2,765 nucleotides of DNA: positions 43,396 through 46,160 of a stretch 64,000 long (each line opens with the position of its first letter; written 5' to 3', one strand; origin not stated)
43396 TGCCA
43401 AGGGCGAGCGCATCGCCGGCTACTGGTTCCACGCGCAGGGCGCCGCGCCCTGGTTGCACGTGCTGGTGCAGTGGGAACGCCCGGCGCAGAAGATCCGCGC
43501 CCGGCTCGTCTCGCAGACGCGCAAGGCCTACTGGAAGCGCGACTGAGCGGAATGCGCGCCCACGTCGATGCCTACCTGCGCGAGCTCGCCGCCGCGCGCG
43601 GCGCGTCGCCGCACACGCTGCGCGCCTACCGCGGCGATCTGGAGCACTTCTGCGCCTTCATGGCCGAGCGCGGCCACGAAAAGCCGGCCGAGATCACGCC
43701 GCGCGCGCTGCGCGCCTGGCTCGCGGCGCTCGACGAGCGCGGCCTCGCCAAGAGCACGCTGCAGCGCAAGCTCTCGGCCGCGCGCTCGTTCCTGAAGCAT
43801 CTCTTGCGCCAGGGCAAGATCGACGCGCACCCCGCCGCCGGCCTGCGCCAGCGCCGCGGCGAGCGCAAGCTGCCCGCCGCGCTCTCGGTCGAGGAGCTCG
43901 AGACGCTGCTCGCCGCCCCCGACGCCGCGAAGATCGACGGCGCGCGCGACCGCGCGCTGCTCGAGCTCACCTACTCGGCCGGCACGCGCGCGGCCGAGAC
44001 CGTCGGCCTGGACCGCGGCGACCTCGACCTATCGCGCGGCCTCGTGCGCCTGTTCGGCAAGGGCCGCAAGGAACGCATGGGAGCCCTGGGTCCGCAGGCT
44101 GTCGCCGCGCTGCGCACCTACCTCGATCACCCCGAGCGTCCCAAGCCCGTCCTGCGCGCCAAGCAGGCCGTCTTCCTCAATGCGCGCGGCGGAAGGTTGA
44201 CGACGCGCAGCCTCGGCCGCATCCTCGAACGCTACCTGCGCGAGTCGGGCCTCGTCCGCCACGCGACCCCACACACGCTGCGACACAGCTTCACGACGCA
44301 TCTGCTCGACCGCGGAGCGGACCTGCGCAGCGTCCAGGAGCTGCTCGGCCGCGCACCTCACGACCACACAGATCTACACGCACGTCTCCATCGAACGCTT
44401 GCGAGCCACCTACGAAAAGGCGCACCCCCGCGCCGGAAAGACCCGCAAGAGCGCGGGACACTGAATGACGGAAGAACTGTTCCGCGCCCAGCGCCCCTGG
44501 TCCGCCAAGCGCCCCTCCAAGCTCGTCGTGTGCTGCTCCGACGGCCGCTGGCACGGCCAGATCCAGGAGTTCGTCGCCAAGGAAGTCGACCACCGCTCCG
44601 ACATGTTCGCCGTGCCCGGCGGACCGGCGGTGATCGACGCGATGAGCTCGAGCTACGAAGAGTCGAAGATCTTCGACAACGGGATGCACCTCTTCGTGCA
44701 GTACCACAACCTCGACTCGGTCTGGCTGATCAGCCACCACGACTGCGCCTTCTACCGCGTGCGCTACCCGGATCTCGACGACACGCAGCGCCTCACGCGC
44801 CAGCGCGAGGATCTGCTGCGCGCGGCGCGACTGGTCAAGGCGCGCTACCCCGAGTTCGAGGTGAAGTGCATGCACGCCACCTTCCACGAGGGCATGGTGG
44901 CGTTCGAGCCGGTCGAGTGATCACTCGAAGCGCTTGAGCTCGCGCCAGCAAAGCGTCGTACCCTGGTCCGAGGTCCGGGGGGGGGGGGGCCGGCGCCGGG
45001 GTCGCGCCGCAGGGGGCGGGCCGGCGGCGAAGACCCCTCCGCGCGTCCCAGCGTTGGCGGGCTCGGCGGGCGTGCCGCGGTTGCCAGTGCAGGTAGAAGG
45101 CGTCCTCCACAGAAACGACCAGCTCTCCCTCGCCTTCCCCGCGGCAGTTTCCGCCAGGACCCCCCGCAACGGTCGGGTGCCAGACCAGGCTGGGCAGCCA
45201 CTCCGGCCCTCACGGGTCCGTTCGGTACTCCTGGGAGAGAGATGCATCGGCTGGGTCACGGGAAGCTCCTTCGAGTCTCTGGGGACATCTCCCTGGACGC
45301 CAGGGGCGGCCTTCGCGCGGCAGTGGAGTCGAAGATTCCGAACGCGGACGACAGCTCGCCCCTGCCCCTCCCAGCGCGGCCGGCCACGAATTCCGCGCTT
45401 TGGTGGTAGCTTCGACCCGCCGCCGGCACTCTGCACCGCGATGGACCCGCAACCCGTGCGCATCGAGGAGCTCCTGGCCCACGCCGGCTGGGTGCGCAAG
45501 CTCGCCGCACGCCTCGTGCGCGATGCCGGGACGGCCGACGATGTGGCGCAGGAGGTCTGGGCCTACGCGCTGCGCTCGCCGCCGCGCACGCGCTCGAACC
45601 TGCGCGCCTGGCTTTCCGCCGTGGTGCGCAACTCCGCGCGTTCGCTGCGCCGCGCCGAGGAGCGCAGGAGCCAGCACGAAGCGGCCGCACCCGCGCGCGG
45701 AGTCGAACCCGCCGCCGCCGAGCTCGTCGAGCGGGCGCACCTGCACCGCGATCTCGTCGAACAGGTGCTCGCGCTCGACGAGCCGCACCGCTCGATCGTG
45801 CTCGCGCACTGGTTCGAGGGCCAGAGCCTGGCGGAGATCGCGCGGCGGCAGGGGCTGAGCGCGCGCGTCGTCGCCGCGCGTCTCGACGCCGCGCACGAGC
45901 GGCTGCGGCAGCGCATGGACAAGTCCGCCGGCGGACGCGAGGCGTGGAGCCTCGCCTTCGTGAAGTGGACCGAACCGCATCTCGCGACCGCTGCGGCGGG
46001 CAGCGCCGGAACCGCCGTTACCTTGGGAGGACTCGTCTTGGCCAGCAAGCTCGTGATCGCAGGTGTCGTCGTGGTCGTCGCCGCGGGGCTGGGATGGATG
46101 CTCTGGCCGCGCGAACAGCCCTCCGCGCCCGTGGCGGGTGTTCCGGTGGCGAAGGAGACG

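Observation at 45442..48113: ECF sigma factor covalently fused to a transmembrane segment and about 600 aa of periplasmic beta-sandwich repeats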

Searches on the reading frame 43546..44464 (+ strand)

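Call 52: search_protein_families(library=pfam, proteins=[window:43546-44464:+], max_evalue=0.01)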
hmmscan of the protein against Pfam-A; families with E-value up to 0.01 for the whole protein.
window:43546-44464:+ (306 aa): 3 families
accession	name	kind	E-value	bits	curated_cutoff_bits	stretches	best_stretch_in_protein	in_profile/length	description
PF00589.27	Phage_integrase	-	2.8e-34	118.8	27.1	1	113-275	3-162/172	Phage integrase family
PF02899.23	Phage_int_SAM_1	-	2.3e-22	79.5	22.3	1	7-90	1-83/83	Phage integrase, N-terminal SAM-like domain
PF13495.12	Phage_int_SAM_4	-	3.7e-07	30.9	27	1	16-88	10-80/85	Phage integrase, N-terminal SAM-like domain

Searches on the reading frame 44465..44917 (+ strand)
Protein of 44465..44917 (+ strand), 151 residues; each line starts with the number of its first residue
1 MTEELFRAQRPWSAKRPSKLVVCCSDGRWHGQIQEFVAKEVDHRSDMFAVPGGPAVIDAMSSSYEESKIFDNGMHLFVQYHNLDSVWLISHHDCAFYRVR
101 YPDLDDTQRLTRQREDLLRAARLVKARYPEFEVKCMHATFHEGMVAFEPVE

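Call 52: search_protein_families(library=pfam, proteins=[window:44465-44917:+], max_evalue=0.01)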
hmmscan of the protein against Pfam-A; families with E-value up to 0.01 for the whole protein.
window:44465-44917:+ (151 aa): 2 families
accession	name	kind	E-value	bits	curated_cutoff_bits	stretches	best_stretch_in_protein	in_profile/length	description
PF20393.3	Pro_CA_2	-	4.9e-08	33.6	30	1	20-138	7-115/125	Putative carbonic anhydrase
PF25701.1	RRM_YTH1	-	0.0023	18.2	35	1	69-101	16-48/75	YTH1-like RRM domain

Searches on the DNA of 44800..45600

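Call 37: search_rna_families(source=window, start=44800, end=45600, threshold=evalue, max_evalue=1)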
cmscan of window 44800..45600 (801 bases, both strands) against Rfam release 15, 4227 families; matches with E-value up to 1: 0.
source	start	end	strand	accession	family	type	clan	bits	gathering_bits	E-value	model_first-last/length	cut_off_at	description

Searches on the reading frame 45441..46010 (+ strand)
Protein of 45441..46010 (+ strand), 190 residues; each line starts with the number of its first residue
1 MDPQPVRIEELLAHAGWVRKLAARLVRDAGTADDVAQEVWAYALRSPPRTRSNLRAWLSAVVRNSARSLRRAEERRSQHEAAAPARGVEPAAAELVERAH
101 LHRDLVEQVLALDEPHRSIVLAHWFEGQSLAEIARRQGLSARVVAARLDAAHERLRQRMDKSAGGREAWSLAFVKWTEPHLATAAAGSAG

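Call 67: search_solved_structures(query=window:45441-46010:+, max_evalue=0.001, show_alignments=1)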
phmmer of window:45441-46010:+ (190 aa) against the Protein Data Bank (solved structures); distinct sequences matched with E-value up to 0.001: 9.
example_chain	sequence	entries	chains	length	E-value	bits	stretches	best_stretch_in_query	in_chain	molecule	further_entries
6dv9_F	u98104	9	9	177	1.7e-08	38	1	14-159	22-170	ECF RNA polymerase sigma factor SigL | RNA polymerase sigma factor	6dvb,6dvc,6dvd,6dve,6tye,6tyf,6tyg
4nqw_A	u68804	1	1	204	2.4e-07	34.3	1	18-160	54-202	ECF RNA polymerase sigma factor SigK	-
2q1z_A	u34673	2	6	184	2.8e-05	27.6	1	29-159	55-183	RpoE, ECF SigE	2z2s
6jcy_F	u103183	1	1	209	6.3e-05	26.4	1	22-159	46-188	ECF RNA polymerase sigma factor SigH,ECF RNA polymerase sigma factor SigE,ECF RNA polymera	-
9m9d_F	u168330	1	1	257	0.00016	25.2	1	11-158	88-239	ECF RNA polymerase sigma factor SigE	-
9m9e_F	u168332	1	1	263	0.00017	25.1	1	11-158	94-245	ECF RNA polymerase sigma factor SigE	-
9m98_F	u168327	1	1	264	0.00017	25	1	11-158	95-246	ECF RNA polymerase sigma factor SigE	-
8z6g_B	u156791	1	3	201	0.00091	22.7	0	18-157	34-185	RNA polymerase sigma factor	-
6in7_B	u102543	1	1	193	0.00099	22.6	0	18-156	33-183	RNA polymerase sigma-H factor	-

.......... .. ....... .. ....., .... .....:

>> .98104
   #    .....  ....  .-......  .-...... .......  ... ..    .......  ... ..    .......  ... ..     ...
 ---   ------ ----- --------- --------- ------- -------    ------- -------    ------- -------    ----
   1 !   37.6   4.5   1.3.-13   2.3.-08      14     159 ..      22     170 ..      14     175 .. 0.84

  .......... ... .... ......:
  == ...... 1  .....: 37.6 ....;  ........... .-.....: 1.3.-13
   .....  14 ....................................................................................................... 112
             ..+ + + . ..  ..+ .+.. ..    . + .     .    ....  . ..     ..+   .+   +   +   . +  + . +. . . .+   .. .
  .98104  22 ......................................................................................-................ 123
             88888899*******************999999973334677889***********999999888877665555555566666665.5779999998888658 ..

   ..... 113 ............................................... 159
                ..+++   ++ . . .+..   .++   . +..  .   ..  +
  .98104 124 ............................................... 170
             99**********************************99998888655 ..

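Call 76: find_homologous_proteins(query=window:45441-45995:+, max_evalue=1e-10)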
Query window:45441-45995:+ (185 aa): 21 proteins with E <= 1e-10 among 8000 candidates.
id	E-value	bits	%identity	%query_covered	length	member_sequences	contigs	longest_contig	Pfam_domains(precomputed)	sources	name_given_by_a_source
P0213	2.4e-73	264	70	97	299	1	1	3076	PF04542.21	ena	-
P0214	5.3e-64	234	65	97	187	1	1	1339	PF04542.21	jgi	jgi:RNA polymerase sigma-70 factor (ECF subfamily)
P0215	9.9e-64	233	65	100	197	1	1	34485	PF04542.21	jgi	-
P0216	2.8e-61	225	63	100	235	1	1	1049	PF04542.21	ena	-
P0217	1.2e-37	148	76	55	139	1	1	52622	PF04542.21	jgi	jgi:DNA-directed RNA polymerase specialized sigma24 family protein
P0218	7.5e-36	142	48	96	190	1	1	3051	PF04545.23,PF04542.21,PF08281.19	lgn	-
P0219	2.4e-35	140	72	55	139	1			PF04542.21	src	-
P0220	2.5e-35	140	50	95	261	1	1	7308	PF13384.13,PF04545.23,PF04542.21,PF08281.19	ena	-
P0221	1.8e-34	137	48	96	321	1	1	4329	PF04545.23,PF04542.21,PF08281.19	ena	-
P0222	6.3e-33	132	45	93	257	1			PF04545.23,PF04542.21,PF08281.19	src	-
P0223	9.5e-33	132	48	96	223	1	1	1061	PF04545.23,PF04542.21,PF08281.19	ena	-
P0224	1.4e-31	128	47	93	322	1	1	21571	PF04545.23,PF04542.21,PF08281.19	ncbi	-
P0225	1.3e-28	118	49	80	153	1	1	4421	PF04545.23,PF04542.21,PF08281.19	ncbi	ncbi:MAG: sigma-70 family RNA polymerase sigma factor, partial [Planctomycetota bacterium]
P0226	1.2e-27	115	48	84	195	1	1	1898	PF04545.23,PF04542.21,PF08281.19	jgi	jgi:RNA polymerase sigma-70 factor (ECF subfamily)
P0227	1.9e-26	111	49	72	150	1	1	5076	PF04542.21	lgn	-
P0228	4.3e-24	104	46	83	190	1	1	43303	PF04545.23,PF04542.21,PF08281.19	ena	-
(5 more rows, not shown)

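Call 77: find_encoding_contigs(protein=P0215, flank=6000, max_places=2)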
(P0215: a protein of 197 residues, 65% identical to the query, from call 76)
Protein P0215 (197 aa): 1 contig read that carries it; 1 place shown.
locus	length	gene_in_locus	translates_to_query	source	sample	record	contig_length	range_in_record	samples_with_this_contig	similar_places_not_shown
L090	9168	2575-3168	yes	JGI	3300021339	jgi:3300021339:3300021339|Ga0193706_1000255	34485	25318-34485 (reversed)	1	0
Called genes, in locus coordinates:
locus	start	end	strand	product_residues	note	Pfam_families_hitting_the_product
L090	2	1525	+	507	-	?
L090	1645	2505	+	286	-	PF12412:DUF3667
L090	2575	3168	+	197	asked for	PF04542:Sigma70_r2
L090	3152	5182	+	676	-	PF13620:CarboxypepD_reg (faint), PF13715:CarbopepD_reg_2 (faint)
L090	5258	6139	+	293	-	PF27100:DcsG_N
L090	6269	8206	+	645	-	-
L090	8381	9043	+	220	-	PF07638:Sigma70_ECF (weak), PF04542:Sigma70_r2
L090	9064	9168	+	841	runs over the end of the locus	PF00069:Pkinase, PF01636:APH (faint), PF07714:PK_Tyr_Ser-Thr, PF03109:ABC1 (weak), PF14559:TPR_19 (weak)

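Call 100: find_encoding_contigs(protein=P0228, flank=5000, max_places=2)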
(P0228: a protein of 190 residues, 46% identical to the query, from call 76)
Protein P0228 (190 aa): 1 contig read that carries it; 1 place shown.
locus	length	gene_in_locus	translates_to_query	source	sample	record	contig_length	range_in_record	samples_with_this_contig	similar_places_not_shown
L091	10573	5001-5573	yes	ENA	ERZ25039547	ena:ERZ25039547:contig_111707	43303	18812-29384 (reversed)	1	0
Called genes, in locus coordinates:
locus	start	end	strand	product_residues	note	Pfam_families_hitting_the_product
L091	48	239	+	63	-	-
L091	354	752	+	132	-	-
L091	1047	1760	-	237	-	PF00932:LTD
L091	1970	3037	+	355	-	-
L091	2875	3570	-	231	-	-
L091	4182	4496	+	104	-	-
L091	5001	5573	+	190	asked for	PF04542:Sigma70_r2, PF08281:Sigma70_r4_2, PF04545:Sigma70_r4 (weak)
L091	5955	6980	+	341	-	PF03803:Scramblase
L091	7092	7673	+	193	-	-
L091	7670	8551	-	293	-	-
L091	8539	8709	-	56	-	-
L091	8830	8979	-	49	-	-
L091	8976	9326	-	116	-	-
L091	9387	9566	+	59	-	-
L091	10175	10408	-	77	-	-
